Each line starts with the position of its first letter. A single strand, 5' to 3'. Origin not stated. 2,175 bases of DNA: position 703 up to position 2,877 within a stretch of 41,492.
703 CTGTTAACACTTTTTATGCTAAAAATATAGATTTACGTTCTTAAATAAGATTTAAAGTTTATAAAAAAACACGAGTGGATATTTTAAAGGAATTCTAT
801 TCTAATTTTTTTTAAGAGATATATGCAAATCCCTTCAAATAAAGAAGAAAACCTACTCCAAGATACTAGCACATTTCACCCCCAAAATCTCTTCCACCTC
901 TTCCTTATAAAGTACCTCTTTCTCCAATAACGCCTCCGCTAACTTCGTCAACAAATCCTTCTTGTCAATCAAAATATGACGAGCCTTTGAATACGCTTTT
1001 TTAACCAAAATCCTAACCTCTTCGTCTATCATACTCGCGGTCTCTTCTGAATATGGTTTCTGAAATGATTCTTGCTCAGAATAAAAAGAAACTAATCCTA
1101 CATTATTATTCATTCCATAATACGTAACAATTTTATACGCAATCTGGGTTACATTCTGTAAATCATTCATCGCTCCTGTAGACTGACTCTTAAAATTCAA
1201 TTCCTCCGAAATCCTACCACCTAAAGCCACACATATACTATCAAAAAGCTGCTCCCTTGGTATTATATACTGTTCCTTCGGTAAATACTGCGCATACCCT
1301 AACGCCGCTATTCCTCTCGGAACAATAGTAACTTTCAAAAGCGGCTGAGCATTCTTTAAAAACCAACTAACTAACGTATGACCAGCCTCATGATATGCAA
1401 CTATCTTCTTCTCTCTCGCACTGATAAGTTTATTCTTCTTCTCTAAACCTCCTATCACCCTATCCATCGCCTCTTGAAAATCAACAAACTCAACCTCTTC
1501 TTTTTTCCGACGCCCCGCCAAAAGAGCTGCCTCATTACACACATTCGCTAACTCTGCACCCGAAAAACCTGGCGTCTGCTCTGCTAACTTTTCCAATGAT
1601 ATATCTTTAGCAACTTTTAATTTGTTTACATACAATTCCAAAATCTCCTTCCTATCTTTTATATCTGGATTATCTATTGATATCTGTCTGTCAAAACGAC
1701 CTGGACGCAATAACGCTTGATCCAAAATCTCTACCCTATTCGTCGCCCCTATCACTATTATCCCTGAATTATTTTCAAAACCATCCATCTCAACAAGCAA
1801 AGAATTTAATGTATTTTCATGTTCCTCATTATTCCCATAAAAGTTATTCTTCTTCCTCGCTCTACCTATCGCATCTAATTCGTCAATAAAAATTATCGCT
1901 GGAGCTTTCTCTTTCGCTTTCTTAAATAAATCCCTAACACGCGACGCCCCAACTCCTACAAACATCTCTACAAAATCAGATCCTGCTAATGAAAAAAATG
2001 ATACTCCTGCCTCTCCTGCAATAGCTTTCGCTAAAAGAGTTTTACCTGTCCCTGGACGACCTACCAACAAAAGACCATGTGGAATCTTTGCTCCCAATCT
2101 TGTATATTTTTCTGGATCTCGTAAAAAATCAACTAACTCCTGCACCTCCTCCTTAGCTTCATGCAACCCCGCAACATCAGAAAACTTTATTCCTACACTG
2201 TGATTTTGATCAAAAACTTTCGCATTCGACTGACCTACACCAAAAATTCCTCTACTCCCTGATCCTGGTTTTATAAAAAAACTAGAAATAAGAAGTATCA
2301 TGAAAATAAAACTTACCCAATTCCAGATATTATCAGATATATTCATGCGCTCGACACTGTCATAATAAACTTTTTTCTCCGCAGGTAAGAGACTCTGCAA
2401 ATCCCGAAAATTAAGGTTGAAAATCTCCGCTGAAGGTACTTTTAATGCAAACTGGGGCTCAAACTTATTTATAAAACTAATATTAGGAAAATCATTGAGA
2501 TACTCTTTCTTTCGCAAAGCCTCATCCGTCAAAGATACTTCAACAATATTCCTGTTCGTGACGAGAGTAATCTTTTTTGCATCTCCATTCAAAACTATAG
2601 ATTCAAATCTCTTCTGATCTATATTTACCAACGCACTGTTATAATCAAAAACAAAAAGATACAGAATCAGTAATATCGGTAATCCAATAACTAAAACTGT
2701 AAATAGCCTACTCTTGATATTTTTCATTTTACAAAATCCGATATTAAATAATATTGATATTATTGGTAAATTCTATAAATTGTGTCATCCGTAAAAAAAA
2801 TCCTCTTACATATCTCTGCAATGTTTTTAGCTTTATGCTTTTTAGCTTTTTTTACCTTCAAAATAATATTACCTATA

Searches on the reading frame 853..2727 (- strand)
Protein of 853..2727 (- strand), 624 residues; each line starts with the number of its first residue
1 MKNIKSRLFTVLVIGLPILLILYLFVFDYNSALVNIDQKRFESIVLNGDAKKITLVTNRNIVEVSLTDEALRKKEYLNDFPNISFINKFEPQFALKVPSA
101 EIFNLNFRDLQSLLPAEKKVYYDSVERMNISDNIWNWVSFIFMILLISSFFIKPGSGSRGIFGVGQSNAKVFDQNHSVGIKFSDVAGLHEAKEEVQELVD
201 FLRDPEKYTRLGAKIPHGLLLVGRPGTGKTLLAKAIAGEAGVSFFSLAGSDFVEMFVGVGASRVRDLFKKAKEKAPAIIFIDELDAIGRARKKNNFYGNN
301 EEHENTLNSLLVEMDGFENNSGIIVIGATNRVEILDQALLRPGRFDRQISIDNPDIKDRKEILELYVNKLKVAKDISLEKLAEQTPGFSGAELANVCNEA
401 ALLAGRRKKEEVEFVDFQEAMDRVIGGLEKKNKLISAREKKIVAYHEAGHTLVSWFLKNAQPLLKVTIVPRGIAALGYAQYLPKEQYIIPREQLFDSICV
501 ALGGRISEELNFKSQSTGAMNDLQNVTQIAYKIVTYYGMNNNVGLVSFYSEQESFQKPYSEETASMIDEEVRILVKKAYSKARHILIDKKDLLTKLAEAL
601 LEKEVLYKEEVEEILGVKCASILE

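Call 41: search_protein_families(library=pfam, proteins=[window:853-2727:-], max_evalue=0.00001)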
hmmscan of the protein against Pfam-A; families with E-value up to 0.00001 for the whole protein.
window:853-2727:- (624 aa): 3 families
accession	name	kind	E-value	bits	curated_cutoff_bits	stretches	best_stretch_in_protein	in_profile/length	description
PF01434.24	Peptidase_M41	-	6.6e-65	219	29.9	1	434-614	2-191/191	Peptidase family M41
PF00004.35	AAA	-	4.6e-44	150.5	21.2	1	219-352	1-130/131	ATPase family associated with various cellular activities (AAA)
PF17862.7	AAA_lid_3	-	1.1e-15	57.3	27.2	1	375-419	1-45/45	AAA+ lid domain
